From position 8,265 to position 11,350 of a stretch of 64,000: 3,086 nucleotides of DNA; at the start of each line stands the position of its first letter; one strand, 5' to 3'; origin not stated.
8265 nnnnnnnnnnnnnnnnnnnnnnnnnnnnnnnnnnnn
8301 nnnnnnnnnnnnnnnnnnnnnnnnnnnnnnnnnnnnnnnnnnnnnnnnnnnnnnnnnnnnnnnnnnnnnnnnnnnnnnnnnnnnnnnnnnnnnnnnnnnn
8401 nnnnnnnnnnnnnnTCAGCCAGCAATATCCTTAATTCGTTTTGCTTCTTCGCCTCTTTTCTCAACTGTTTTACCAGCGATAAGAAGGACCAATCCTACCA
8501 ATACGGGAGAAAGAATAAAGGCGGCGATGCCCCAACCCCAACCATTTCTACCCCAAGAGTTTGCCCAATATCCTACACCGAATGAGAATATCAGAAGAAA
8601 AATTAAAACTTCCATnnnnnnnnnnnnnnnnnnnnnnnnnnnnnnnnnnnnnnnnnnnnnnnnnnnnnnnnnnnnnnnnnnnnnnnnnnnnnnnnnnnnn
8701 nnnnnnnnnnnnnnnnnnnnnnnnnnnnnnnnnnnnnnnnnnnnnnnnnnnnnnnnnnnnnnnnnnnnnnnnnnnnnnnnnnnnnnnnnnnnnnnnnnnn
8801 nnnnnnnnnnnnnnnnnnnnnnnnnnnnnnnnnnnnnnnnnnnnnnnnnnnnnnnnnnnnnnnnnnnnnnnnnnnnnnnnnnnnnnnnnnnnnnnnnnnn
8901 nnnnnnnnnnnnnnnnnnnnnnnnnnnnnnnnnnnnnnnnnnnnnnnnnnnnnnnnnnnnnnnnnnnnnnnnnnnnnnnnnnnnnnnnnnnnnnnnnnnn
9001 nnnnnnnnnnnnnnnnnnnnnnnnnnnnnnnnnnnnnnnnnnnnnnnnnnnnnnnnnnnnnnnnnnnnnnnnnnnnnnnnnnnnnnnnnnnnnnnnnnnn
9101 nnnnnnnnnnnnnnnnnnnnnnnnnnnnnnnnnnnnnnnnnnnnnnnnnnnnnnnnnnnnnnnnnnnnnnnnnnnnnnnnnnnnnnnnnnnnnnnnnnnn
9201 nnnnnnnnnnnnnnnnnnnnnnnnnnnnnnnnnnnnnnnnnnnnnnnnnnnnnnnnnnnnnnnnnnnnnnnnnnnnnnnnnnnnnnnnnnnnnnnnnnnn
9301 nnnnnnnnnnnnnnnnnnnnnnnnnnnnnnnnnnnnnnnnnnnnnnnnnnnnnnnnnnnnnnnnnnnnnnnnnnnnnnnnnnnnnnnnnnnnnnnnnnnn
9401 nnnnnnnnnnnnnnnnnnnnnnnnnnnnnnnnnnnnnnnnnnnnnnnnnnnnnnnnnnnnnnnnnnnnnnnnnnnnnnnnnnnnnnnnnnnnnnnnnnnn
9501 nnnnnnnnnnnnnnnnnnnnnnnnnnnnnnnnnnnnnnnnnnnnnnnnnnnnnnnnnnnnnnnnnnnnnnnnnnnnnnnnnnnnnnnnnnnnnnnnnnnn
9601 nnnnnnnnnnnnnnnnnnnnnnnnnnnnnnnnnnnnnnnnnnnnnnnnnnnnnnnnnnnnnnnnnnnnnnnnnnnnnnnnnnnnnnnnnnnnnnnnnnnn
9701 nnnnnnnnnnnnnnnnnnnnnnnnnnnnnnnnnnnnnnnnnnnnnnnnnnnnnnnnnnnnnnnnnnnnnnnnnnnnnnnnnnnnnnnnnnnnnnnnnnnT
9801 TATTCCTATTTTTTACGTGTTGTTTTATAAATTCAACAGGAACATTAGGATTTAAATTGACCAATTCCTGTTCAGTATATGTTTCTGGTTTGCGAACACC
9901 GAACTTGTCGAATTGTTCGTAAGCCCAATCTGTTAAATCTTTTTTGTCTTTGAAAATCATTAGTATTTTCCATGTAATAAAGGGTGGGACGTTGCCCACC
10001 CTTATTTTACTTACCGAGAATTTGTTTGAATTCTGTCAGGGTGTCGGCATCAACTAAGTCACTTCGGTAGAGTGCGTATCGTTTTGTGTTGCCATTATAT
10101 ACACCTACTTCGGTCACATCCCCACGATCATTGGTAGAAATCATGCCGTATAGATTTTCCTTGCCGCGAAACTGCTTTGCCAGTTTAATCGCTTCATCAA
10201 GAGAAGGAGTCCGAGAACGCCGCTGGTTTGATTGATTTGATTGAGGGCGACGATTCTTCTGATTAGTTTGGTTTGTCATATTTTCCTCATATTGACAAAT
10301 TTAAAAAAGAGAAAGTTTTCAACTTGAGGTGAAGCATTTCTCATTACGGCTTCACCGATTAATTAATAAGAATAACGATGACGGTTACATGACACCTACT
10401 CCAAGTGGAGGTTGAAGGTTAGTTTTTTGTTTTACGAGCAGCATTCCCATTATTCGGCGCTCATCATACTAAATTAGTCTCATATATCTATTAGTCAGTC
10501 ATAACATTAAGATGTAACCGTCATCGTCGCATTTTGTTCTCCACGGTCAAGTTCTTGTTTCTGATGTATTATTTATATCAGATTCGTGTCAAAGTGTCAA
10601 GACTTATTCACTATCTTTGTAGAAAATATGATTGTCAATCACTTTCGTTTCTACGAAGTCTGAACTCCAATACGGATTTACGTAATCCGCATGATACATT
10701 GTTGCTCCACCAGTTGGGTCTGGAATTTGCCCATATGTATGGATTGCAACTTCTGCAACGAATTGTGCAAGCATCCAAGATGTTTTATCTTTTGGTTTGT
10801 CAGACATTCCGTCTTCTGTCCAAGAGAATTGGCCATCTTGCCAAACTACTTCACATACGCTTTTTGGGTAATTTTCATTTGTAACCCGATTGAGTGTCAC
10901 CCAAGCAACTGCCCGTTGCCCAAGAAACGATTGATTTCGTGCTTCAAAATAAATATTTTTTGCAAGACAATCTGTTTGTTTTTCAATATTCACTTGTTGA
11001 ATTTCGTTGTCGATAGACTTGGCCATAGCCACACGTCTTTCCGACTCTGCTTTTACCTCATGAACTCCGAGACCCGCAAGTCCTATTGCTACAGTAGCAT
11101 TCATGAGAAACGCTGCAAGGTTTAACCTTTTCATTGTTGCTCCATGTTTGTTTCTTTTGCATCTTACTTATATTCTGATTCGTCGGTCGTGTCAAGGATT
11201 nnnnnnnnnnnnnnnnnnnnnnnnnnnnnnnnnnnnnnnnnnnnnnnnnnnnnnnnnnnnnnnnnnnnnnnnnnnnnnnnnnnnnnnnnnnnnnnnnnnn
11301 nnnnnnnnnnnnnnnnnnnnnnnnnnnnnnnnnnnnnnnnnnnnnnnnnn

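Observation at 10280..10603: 300-nt untranslated leader with a perfect 15-bp inverted repeat pair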

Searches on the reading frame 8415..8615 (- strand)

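Call 48: search_protein_families(library=phrogs, proteins=[window:8415-8615:-], max_evalue=0.01)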
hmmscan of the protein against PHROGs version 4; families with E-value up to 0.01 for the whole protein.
window:8415-8615:- (66 aa): 4 families
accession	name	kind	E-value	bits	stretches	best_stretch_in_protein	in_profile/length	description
phrog_9201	-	unknown function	5.2e-11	43.5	1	1-50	3-52/55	-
phrog_25625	-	unknown function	3.4e-05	25.2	1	3-62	3-62/114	-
phrog_8436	-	unknown function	0.0049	17.9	1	1-54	1-56/110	-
phrog_27401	-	unknown function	0.0072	17.6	1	1-46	1-46/114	-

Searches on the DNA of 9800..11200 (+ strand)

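Call 3: search_dna_similar(query=window:9800-11200:+, collection=phages, mode=near, max_rows=40)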
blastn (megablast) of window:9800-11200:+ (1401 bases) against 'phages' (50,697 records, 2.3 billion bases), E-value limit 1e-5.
No match.

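Call 30: search_rna_families(source=window, start=10200, end=10700, threshold=evalue, max_evalue=10)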
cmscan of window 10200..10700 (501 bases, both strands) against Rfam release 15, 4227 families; matches with E-value up to 10: 6.
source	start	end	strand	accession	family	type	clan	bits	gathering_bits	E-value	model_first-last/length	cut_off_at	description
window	10269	10376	+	RF02330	TtnuHACA23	Gene; snRNA; snoRNA; HACA-box;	-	17.4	100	8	1-135/135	no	Tetrahymena snoRNA TtnuHACA23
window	10602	10655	-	RF01078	PK-PYVV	Cis-reg;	-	15.2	65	4.5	1-58/58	no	3'-terminal pseudoknot in PYVV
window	10279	10372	-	RF01070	sucA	Cis-reg;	-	14.4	40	6.1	1-83/83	no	SucA RNA motif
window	10292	10320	-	RF00066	U7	Gene; snRNA;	-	11.6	34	8.5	1-62/62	no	U7 small nuclear RNA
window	10277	10335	+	RF01894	PCA3_2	Gene; lncRNA;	-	9.7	100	1.4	1-409/409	no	Prostate cancer antigen RNA 3 conserved region 2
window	10287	10331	-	RF02099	rivX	Gene; sRNA;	-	8.7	100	9.4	198-242/248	no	rivX sRNA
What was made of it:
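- On Any described RNA family (Rfam 15): Nothing meaningful at E of 10 or below in 10200-10700 (call 30).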

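Call 71: search_dna_similar(query=window:10270-10610:-, collection=phages, mode=distant, max_evalue=0.01)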
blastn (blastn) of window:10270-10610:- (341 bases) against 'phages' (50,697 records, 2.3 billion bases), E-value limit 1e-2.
No match.

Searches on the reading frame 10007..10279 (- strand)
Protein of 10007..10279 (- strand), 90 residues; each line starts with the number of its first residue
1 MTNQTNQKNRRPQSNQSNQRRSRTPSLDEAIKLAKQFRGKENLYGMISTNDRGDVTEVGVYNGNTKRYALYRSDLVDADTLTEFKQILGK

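Call 12: search_dna_similar(query=window:10007-10279:-, collection=phages, mode=protein, max_rows=30)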
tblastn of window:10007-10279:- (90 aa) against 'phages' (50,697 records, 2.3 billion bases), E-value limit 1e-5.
No match.
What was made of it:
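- Tried and rejected: Megablast, blastn and tblastn against the phage collection found no match for the region or the 90-aa protein (calls 3, 12, 71).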

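Call 14: search_protein_families(library=pfam, proteins=[window:10007-10279:-], max_evalue=0.01)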
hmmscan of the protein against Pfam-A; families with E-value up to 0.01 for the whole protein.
window:10007-10279:- (90 aa): 0 families

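Call 17: find_related_loci(query=window:10007-10279:-, collection=viral_contigs, flank=3000)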
Query window:10007-10279:- (90 aa) in viral_contigs; peptide patterns used: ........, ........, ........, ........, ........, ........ (x = any residue, [..] = any of these).
15 stretches matched a pattern; 6 encode a relative of the query (tblastn E <= 1e-3); 6 distinct loci.
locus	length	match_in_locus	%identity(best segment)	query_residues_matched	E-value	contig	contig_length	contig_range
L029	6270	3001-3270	91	1-90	5e-53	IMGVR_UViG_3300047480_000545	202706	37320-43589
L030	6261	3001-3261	62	1-89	1e-34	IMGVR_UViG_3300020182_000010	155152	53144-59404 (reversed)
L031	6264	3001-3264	60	1-90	2e-34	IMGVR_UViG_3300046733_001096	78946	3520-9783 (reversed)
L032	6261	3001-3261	58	1-89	3e-33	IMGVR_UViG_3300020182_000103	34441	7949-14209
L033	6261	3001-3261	58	1-89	3e-33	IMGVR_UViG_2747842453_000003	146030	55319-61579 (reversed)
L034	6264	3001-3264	60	1-90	4e-33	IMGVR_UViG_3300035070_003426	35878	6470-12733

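Call 24: find_related_loci(query=A2, collection=metagenome_contigs, flank=2500)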
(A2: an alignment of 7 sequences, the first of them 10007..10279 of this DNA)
Query A2 (90 aa) in metagenome_contigs; peptide patterns used: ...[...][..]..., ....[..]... (x = any residue, [..] = any of these).
127 stretches matched a pattern; 25 encode a relative of the query (tblastn E <= 1e-3); 25 distinct loci.
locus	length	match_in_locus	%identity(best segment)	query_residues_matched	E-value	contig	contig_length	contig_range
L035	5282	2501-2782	73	1-90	8e-43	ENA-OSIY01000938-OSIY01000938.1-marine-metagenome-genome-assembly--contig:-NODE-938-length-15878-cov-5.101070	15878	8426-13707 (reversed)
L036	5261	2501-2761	64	1-89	5e-35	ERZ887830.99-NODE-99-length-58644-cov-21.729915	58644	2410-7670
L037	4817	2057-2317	63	1-89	1e-34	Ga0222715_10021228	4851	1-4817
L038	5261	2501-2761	63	1-89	1e-34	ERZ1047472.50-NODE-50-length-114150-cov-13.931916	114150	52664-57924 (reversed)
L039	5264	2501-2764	60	1-90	6e-34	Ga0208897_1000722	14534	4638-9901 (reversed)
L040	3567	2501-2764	60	1-90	6e-34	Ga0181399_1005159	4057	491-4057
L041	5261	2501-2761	62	1-89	3e-34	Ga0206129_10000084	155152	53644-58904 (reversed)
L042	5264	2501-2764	60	1-90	6e-34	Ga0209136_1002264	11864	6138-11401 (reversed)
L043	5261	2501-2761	58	1-89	8e-33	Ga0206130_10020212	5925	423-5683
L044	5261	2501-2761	58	1-89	8e-33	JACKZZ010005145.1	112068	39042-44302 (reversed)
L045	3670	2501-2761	58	1-89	8e-33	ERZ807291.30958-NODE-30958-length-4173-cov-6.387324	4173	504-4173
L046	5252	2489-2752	60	1-90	1e-32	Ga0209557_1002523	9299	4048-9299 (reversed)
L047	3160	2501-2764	60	1-90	1e-32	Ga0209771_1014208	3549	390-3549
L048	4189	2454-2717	61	1-89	3e-32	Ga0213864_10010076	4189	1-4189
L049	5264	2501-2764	61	1-89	3e-32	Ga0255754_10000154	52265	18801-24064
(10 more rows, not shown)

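Call 32: find_homologous_proteins(query=window:10007-10279:-)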
Query window:10007-10279:- (90 aa): 29 proteins with E <= 0.001 among 31 candidates.
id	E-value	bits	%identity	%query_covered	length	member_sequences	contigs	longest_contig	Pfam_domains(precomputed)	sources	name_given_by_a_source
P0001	7.7e-51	187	99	100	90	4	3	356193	-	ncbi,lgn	-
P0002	4.2e-46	172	91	100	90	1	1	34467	-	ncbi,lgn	-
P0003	1.0e-45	171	91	100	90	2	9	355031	-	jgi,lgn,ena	jgi:hypothetical protein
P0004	1.9e-42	160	86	100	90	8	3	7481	-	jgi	-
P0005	2.0e-35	138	73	100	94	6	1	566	-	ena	-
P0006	3.1e-29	118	64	99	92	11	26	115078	-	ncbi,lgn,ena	-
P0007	1.1e-28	117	62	99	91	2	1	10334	-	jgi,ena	jgi:hypothetical protein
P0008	2.3e-27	113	60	99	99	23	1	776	-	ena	-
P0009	3.1e-27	112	59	100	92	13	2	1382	-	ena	-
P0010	3.9e-27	112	61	99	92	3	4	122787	-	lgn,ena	-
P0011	8.1e-27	111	60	99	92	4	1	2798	-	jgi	-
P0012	9.9e-27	110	60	99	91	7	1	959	-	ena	-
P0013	1.4e-26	110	62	93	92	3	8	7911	-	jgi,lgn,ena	-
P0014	1.4e-26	110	58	100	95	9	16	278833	-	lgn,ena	-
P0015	1.4e-26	110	61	99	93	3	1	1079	-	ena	-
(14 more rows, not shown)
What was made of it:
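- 10007..10279 (-): Regulated gene: 90-aa protein with a basic disordered N-terminus and an alpha-beta3-alpha domain, function unknown. 29 homologues, all metagenomic (call 32).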

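Call 33: find_encoding_contigs(protein=P0001, flank=2000, max_places=6)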
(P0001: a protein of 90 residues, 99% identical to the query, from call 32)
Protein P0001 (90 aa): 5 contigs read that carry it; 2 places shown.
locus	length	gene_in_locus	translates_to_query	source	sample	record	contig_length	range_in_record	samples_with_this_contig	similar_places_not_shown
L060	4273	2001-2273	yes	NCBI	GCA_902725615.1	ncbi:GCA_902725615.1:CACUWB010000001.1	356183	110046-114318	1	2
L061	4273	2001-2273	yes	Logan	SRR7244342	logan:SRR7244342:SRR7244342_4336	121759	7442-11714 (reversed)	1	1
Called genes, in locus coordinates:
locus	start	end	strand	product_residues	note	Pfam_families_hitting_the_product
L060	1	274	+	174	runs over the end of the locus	PF16473:Rv2179c-like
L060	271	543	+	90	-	-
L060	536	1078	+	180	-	PF03449:GreA_GreB_N, PF01272:GreA_GreB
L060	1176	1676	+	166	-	PF07486:Hydrolase_2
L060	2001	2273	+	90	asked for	-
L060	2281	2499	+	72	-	-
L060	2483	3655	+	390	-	PF00478:IMPDH, PF01070:FMN_dh (weak)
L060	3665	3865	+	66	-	-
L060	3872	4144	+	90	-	-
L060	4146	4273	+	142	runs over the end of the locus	PF01467:CTP_transf_like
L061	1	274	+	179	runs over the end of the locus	PF16473:Rv2179c-like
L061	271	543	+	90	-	-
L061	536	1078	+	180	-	PF03449:GreA_GreB_N, PF01272:GreA_GreB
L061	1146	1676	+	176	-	PF07486:Hydrolase_2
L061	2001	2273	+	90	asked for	-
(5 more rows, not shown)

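Call 34: find_encoding_contigs(protein=P0002, flank=2000, max_places=6)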
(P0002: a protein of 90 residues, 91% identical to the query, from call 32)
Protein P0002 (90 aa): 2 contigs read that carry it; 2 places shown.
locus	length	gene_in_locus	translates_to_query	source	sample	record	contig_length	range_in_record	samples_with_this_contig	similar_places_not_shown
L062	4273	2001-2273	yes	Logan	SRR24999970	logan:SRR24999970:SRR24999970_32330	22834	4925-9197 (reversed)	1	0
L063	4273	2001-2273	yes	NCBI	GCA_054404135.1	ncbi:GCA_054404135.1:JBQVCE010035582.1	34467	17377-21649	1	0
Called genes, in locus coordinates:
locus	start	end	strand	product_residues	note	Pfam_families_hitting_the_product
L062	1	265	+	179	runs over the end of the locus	PF16473:Rv2179c-like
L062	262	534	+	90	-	-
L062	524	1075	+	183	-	PF03449:GreA_GreB_N, PF01272:GreA_GreB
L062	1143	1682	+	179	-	PF07486:Hydrolase_2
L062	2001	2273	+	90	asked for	-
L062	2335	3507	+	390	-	PF00478:IMPDH, PF01070:FMN_dh (weak)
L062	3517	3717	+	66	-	-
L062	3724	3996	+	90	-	-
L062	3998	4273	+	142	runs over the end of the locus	PF01467:CTP_transf_like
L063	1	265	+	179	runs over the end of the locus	PF16473:Rv2179c-like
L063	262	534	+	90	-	-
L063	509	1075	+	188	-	PF03449:GreA_GreB_N, PF01272:GreA_GreB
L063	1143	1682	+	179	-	PF07486:Hydrolase_2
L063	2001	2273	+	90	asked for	-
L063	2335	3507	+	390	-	PF00478:IMPDH, PF01070:FMN_dh (weak)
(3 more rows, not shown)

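Call 35: find_encoding_contigs(protein=P0003, flank=2000, max_places=10)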
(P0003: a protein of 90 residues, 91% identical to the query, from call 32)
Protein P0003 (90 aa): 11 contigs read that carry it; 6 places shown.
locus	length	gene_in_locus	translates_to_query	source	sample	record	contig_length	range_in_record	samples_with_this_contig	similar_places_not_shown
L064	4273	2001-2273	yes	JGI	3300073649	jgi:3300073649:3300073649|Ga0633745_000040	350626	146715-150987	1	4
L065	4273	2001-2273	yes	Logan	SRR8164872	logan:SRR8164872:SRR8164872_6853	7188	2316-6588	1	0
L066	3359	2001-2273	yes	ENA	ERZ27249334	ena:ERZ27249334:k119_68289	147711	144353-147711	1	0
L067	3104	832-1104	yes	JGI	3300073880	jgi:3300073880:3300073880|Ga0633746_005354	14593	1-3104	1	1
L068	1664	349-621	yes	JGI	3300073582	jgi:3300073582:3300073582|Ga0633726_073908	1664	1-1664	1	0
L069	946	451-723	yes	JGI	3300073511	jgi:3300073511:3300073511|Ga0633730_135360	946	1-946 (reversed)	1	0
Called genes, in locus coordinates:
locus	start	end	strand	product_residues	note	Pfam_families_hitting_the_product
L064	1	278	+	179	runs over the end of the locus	PF16473:Rv2179c-like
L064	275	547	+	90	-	-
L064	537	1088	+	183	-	PF03449:GreA_GreB_N, PF01272:GreA_GreB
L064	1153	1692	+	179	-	PF07486:Hydrolase_2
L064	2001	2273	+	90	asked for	-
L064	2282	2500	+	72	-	-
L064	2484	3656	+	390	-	PF00478:IMPDH, PF01070:FMN_dh (weak)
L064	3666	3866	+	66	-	-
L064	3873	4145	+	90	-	-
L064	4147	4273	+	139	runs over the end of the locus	PF01467:CTP_transf_like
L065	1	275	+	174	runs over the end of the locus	PF16473:Rv2179c-like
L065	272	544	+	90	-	-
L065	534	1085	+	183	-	PF03449:GreA_GreB_N, PF01272:GreA_GreB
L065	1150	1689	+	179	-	PF07486:Hydrolase_2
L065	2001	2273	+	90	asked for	-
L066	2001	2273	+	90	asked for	-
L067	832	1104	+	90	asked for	-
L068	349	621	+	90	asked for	-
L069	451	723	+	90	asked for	-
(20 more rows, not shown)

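Call 36: find_encoding_contigs(protein=P0004, flank=2000, max_places=6)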
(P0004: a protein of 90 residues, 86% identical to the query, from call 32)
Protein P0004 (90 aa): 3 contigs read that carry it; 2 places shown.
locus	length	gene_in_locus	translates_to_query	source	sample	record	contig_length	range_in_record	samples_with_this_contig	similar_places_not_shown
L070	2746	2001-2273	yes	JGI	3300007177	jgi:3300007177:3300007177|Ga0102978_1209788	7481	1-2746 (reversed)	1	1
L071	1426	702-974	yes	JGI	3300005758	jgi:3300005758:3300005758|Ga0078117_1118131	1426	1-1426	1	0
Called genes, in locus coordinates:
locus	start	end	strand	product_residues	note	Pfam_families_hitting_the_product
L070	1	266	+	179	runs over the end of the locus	PF16473:Rv2179c-like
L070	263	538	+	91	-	-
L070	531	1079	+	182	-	PF03449:GreA_GreB_N, PF01272:GreA_GreB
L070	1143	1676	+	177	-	PF07486:Hydrolase_2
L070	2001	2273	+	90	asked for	-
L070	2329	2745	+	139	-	?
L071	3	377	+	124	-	?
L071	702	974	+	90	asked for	-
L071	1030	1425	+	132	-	?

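Call 43: find_encoding_contigs(protein=P0005, flank=2000, max_places=6)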
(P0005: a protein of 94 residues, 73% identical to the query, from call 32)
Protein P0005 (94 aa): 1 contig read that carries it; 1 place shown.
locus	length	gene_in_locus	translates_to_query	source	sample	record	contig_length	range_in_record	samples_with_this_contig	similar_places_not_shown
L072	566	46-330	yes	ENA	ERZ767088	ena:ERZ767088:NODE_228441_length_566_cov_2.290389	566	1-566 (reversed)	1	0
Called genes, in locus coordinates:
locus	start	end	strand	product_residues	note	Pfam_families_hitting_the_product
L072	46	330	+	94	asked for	-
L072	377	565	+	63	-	?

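Call 48: search_protein_families(library=phrogs, proteins=[window:10007-10279:-], max_evalue=0.01)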
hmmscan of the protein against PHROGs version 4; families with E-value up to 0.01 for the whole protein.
window:10007-10279:- (90 aa): 0 families
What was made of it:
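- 10007..10279 (-): No Pfam or PHROG family (calls 14, 48).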

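Call 52: predict_structure(alignment_id=A6)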
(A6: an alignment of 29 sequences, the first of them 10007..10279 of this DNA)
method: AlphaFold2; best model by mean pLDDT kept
length: 90 residues; sequences in the alignment: 29
mean_pLDDT: 78.5   pTM: 0.59
mean pLDDT of the five models: 78.5, 73.0, 71.3, 70.0, 66.9
residues with pLDDT >= 90: 37; 70-90: 29; 50-70: 6; < 50: 18
segments of 3 or more residues with pLDDT < 50: 4-19
pLDDT, mean of each block of 10 residues (from residue 1): 44 46 76 86 91 90 93 91 88
secondary structure, 60 per line:
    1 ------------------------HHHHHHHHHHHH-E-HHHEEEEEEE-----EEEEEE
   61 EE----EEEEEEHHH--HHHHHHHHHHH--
elements in order: H25-36 E43-49 E55-62 E67-72 H78-88
